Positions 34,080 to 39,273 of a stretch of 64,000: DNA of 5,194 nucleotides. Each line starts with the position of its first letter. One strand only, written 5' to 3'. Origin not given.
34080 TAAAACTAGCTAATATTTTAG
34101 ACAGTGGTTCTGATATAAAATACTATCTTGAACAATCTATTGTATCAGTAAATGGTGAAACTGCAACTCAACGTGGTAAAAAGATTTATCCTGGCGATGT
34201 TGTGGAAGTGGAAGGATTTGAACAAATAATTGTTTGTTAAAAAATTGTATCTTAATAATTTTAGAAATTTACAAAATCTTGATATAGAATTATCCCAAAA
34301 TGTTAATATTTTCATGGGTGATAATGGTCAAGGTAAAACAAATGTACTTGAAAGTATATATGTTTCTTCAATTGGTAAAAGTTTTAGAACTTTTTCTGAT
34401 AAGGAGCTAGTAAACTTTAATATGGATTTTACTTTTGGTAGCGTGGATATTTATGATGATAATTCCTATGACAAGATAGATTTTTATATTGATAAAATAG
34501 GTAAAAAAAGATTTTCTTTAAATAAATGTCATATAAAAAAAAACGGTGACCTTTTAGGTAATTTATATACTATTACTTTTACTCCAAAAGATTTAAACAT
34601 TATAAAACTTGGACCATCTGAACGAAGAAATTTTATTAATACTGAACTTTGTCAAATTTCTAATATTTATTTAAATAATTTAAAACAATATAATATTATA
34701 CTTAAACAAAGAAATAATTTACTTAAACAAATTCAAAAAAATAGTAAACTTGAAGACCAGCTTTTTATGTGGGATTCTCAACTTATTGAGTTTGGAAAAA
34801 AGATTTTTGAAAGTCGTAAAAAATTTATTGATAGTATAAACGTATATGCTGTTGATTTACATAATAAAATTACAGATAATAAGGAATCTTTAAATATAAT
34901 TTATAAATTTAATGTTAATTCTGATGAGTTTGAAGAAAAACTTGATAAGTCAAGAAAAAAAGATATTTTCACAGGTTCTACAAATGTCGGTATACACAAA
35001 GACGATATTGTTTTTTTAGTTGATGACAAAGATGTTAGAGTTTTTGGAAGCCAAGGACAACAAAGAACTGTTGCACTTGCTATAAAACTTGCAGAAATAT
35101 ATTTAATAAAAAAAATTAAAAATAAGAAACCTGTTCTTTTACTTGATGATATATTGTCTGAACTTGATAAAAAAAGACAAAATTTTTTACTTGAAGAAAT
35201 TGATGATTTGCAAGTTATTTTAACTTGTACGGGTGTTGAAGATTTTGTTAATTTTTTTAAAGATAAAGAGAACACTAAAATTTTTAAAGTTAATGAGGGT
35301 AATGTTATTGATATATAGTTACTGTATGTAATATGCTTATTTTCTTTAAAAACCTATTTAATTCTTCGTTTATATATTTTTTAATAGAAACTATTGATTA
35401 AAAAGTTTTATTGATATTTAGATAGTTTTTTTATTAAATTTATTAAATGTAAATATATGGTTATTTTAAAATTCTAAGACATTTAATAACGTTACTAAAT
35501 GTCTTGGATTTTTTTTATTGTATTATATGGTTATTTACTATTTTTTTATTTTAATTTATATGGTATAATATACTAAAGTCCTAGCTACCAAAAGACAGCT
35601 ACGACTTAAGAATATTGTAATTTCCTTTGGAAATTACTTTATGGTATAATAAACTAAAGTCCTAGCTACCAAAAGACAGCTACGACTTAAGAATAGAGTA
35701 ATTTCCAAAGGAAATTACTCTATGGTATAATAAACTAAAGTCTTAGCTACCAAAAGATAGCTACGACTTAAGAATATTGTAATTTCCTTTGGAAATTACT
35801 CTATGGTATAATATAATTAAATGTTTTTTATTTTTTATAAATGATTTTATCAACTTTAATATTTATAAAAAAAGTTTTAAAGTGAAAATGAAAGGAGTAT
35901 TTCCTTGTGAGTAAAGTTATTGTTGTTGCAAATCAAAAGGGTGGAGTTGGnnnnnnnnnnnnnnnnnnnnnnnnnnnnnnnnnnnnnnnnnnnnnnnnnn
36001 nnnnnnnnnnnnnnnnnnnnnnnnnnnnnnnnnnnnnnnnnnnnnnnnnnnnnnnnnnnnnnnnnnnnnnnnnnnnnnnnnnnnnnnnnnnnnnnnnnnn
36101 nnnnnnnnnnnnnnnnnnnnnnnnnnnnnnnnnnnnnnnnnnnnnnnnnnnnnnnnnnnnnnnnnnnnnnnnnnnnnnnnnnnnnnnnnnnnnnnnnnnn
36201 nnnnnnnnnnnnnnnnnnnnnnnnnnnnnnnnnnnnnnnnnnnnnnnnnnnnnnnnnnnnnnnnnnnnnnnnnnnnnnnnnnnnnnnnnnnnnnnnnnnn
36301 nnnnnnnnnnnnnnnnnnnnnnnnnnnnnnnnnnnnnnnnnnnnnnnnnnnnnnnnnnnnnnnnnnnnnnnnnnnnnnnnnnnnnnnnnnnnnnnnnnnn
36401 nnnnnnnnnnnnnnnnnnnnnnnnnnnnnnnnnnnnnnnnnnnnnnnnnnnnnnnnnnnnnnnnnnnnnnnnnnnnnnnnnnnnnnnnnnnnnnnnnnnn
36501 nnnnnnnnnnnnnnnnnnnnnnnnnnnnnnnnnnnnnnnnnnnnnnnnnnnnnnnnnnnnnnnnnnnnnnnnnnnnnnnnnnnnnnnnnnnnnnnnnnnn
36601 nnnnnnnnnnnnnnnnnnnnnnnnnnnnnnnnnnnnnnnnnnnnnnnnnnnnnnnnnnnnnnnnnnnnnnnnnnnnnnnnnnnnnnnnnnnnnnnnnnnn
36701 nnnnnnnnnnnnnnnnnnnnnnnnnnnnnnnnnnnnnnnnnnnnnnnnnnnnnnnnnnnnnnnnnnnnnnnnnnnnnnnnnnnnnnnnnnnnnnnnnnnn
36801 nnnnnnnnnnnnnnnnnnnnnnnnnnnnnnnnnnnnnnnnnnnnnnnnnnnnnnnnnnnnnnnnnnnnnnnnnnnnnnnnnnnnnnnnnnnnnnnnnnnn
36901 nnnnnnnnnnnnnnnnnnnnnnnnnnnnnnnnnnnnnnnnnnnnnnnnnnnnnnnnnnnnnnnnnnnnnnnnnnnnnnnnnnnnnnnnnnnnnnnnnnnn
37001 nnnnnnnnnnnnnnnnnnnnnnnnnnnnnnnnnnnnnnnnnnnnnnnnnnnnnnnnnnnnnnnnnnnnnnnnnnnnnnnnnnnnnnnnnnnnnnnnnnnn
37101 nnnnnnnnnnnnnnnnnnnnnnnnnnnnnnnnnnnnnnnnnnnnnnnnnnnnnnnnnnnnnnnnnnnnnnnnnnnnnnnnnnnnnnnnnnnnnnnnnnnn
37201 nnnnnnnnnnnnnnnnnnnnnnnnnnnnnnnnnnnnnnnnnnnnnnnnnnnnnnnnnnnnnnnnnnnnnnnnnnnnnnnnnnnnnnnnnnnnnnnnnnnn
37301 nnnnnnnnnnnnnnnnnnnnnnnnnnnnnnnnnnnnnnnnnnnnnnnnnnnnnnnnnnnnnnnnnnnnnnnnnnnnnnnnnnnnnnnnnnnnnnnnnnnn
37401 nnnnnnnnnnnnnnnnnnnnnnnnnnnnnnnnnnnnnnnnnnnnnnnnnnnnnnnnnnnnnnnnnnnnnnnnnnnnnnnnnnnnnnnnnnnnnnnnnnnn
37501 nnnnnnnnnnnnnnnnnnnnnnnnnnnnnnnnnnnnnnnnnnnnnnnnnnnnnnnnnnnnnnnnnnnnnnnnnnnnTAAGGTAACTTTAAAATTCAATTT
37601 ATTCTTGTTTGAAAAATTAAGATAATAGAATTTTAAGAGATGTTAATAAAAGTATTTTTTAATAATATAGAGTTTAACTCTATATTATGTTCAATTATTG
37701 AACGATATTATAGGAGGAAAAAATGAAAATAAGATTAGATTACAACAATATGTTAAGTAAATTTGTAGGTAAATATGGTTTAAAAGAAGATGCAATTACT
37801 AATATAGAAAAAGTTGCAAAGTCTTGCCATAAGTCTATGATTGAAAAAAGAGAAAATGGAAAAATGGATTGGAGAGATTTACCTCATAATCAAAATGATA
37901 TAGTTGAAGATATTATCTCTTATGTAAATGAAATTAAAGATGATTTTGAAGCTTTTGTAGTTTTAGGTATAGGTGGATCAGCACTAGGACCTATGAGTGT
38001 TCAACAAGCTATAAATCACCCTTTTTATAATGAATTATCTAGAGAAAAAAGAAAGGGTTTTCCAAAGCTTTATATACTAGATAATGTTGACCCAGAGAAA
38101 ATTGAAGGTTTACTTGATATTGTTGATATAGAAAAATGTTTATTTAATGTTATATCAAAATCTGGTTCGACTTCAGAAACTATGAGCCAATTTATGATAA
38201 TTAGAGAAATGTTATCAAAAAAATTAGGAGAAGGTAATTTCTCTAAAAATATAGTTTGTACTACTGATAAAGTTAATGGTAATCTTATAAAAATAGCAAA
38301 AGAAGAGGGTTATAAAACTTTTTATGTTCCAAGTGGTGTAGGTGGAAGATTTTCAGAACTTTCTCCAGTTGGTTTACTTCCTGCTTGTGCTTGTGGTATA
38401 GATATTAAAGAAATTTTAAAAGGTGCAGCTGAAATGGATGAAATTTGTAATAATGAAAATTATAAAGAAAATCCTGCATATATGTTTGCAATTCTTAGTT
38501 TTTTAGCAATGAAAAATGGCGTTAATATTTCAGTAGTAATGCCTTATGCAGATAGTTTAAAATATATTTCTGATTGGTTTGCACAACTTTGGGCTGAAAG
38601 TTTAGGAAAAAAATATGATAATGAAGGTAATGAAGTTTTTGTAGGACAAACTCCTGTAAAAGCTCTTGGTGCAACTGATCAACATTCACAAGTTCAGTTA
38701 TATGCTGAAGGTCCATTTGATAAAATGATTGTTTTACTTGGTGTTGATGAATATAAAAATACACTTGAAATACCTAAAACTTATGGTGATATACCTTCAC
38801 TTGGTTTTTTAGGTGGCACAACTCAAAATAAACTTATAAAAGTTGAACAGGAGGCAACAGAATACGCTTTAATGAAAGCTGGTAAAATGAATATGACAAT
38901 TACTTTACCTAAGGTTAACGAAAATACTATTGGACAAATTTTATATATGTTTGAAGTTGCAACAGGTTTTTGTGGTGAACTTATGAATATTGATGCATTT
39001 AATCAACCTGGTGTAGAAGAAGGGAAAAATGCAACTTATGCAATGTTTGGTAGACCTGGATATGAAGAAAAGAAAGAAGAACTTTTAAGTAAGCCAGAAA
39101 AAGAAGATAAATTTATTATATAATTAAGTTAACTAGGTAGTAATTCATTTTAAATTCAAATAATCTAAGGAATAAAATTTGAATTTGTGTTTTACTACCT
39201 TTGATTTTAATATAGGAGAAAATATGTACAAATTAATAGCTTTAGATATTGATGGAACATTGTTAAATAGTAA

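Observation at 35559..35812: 81-bp double-hairpin tandem repeat with a perfect extended -10 box per unit, arrayed directly upstream of soj-spo0J (centromere-like or promoter-array candidate)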

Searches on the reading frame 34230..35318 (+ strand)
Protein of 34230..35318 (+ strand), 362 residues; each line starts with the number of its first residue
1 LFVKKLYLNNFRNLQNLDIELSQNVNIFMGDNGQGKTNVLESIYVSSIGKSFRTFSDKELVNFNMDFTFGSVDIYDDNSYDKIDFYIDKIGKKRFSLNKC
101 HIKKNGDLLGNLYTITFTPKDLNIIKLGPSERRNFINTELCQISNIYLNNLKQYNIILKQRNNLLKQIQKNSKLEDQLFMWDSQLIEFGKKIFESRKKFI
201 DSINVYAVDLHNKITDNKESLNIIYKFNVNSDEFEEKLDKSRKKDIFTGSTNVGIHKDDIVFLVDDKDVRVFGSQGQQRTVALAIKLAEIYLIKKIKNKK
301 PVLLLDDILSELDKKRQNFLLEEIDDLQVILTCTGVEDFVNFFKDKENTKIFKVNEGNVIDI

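Call 13: search_protein_families(library=ncbifam, proteins=[window:34230-35318:+])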
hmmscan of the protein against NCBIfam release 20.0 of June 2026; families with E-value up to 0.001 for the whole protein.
window:34230-35318:+ (362 aa): 13 families
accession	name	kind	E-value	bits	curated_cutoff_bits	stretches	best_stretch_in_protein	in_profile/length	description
TIGR00611.2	recf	equivalog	1.5e-103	346.5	172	1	3-334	1-339/339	DNA replication/repair protein RecF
NF010680.0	PRK14079.1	equivalog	2.6e-57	194.4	386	1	4-332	4-324/349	recombination protein F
NF041760.1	PtuA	equivalog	6.7e-11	41.8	500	1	2-44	51-93/524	retron Ec78 anti-phage system effector ATPase PtuA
NF003034.1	PRK03918.1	equivalog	2.2e-06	25.9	700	1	1-46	1-46/878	DNA double-strand break repair ATPase Rad50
NF045487.1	ASRP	equivalog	2.3e-05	23.2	300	0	274-330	531-585/593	archaea-specific SMC-related protein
NF041034.1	Rad50_Sulf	equivalog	3.4e-05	21.9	1000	1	1-84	1-83/872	DNA double-strand break repair ATPase Rad50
TIGR03265.1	PhnT2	equivalog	8.5e-05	21.9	457.7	0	274-335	136-188/353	putative 2-aminoethylphosphonate ABC transporter ATP-binding protein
NF002572.0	PRK02224.1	equivalog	0.0001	20.8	1087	1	1-49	1-49/888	DNA double-strand break repair ATPase Rad50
TIGR01187.1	potA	subfamily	0.00024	20.3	355.6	0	274-335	102-154/325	polyamine ABC transporter ATP-binding protein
NF008121.0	PRK10869.1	equivalog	0.00052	18.7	418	0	146-260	317-427/553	DNA repair protein RecN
TIGR00972.1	3a0107s01c2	equivalog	0.00059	19.3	343.2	0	5-43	8-47/248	phosphate ABC transporter ATP-binding protein PstB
NF010068.0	PRK13548.1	equivalog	0.00061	19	261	0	274-324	139-186/261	heme ABC transporter ATP-binding protein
NF041035.1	Rad50_Halo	equivalog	0.00079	17.9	1000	0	1-46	1-46/883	DNA double-strand break repair ATPase Rad50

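Call 55: find_encoding_contigs(protein=window:34230-35318:+, flank=3000, max_places=10)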
Protein window:34230-35318:+ (362 aa): 1 contig read that carries it; 1 place shown.
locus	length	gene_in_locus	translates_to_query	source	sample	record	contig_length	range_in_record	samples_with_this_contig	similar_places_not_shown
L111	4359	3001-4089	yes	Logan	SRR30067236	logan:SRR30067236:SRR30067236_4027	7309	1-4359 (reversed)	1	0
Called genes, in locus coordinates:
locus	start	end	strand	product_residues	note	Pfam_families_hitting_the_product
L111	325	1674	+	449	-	PF00308:Bac_DnaA, PF01695:IstB_IS21 (faint), PF00004:AAA (weak), PF08299:Bac_DnaA_C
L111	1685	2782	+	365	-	PF00712:DNA_pol3_beta, PF02767:DNA_pol3_beta_2, PF02768:DNA_pol3_beta_3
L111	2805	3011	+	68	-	PF13275:S4_2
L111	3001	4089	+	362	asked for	PF02463:SMC_N, PF13476:AAA_23 (weak)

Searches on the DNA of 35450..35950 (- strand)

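Call 42: search_rna_families(source=window, start=35450, end=35950, threshold=evalue, max_evalue=10)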
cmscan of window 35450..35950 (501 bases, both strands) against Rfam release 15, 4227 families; matches with E-value up to 10: 26.
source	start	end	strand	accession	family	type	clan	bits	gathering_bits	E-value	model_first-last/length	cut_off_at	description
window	35695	35803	-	RF02516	MIR393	Gene; miRNA;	-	32.3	60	3.5e-05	1-126/126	no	mir-393 microRNA precursor family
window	35692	35805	-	RF03556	mir-559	Gene; miRNA;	-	29.4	95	0.0011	1-91/91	no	mir-559 microRNA precursor family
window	35642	35722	-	RF00238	ctRNA_pND324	Gene; antisense;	-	25.6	45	0.15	1-86/86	no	ctRNA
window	35619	35716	+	RF04195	MIR6217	Gene; miRNA;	-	25.2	110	0.0016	1-228/228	no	MIR6217 microRNA precursor family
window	35691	35814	-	RF02686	RAGATH-6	Gene; ribozyme;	-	22.8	170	0.79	1-152/152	no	RAGATH-6 RNA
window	35692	35766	-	RF04342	Plastid-psbA-1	Cis-reg;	CL00153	21.6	54.3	2.2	1-114/114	no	Plastid-psbA-1 3UTR RNA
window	35613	35732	+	RF04225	MIR7502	Gene; miRNA;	-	21.6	71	5.4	1-143/143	no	MIR7502 microRNA precursor family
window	35617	35718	+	RF04174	MIR4208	Gene; miRNA;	-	21.3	140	0.87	21-169/191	no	MIR4208 microRNA precursor family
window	35468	35513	+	RF04205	MIR2606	Gene; miRNA;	-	20.7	139.7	1.6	1-165/165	no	MIR2606 microRNA precursor family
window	35613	35722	+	RF00445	MIR399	Gene; miRNA;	-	20.3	57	0.053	1-117/117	no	mir-399 microRNA precursor family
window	35695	35731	-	RF01376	CRISPR-DR63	Gene; CRISPR;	CL00015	20.1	37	1.4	1-37/37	no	CRISPR RNA direct repeat element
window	35613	35722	-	RF00445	MIR399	Gene; miRNA;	-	20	57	0.064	1-117/117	no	mir-399 microRNA precursor family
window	35690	35769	-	RF02048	STnc30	Gene; sRNA;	-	20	120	0.79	1-132/132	no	Salmonella enterica conserved region STnc30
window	35468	35513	-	RF04205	MIR2606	Gene; miRNA;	-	19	139.7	3.8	1-165/165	no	MIR2606 microRNA precursor family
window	35614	35650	-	RF01376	CRISPR-DR63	Gene; CRISPR;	CL00015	18.5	37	3.2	1-37/37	no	CRISPR RNA direct repeat element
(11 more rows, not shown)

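Call 44: build_rna_model(alignment_id=A1, structure=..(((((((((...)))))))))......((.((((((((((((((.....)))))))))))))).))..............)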
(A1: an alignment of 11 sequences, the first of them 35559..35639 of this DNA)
Model R1 built from alignment A1 (11 sequences, 82 columns); structure: as given.
model positions 81; base pairs 25; branch points 1; effective number of sequences 1.45; information 0.7 bits per position. Calibrated on 0.2 Mb of random sequence (short: E-values are rough).
structure used (alignment columns):
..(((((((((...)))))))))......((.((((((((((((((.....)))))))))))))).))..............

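Call 45: search_with_rna_model(model_id=R1, sources=[window, L105, L106, L107, L108, L109, L110, L001], max_evalue=10)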
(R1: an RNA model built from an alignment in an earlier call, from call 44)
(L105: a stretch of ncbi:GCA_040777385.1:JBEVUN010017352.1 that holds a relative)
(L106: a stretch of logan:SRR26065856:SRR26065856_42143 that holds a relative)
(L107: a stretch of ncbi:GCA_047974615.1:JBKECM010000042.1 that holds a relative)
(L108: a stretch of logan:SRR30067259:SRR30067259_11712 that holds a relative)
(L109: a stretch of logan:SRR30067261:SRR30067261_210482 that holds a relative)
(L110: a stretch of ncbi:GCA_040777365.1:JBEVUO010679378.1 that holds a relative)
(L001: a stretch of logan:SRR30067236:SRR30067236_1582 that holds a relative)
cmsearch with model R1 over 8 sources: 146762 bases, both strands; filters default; matches with E-value up to 10: 23.
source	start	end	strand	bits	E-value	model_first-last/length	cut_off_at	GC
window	35559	35639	-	107.3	3.5e-16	1-81/81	no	0.3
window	35721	35801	-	105.3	8e-16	1-81/81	no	0.28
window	534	614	+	104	1.4e-15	1-81/81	no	0.28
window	20270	20350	+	103.5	1.7e-15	1-81/81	no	0.23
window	20351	20431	+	103.5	1.7e-15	1-81/81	no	0.23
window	695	776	+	101.2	4.3e-15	1-81/81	no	0.27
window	35640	35720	-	99.5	8.4e-15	1-81/81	no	0.32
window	615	694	+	98.3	1.4e-14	1-81/81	no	0.29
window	20189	20269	+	97.9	1.6e-14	1-81/81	no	0.22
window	2171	2251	-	94.6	6.3e-14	1-81/81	no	0.26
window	455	533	+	71.5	7.9e-10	1-81/81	no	0.28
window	35696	35782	+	43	9.2e-05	1-81/81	no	0.29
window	468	558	-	39.8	0.00033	1-81/81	no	0.27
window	20366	20443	-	34.2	0.0034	1-81/81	no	0.21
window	2153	2236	+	32.5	0.0066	1-81/81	no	0.26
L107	17613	17680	+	18.6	2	1-81/81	no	0.29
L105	9129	9202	+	16.2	5.4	1-81/81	no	0.24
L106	830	903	+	16.2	5.4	1-81/81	no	0.24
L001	1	18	-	15.4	7.2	1-18/81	3'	0.33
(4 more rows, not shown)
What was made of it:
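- Tried and rejected: Its best outside hit was E = 2 (call 45).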

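Call 73: search_dna_similar(query=window:35559-35812:+, collection=plasmids, mode=distant, max_evalue=0.01, max_rows=10)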
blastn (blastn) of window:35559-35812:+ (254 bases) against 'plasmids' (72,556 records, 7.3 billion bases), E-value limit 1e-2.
No match.

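Call 74: search_dna_similar(query=window:35559-35812:+, collection=phages, mode=distant, max_evalue=0.01, max_rows=10)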
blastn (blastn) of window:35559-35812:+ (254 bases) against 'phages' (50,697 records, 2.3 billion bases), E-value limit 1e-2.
No match.
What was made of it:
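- Tried and rejected: blastn against plasmids and phages gave no match (calls 73, 74).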

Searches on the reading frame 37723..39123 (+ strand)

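Call 13: search_protein_families(library=ncbifam, proteins=[window:37723-39123:+])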
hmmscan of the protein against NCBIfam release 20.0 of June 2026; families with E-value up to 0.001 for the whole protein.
window:37723-39123:+ (466 aa): 9 families
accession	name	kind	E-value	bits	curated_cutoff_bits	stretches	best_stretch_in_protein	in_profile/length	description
NF010697.0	PRK14097.1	equivalog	3.9e-98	328.9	443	1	2-454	3-444/448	glucose-6-phosphate isomerase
NF003016.0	PRK03868.1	equivalog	2.6e-90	303.2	487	1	29-438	13-403/410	glucose-6-phosphate isomerase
NF040629.1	PGI_Meth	equivalog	7.4e-83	278.9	350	1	24-436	16-393/396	glucose-6-phosphate isomerase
NF010696.0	PRK14096.1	equivalog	8.7e-71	239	671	1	69-441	108-461/528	glucose-6-phosphate isomerase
NF007080.0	PRK09533.1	equivalog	2.4e-53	181.2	712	2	41-297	421-667/949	bifunctional transaldolase/phosoglucose isomerase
NF010695.0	PRK14095.1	equivalog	1.8e-43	149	703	1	68-439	144-507/536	glucose-6-phosphate isomerase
NF001211.0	PRK00179.1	equivalog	5.3e-42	144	492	1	73-440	144-514/544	glucose-6-phosphate isomerase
TIGR02128.1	G6PI_arch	equivalog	2.8e-06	26.5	213.9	1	68-211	14-128/308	bifunctional phosphoglucose/phosphomannose isomerase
NF006423.0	PRK08674.1-2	equivalog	0.00013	20.9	254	0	130-211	66-134/317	bifunctional phosphoglucose/phosphomannose isomerase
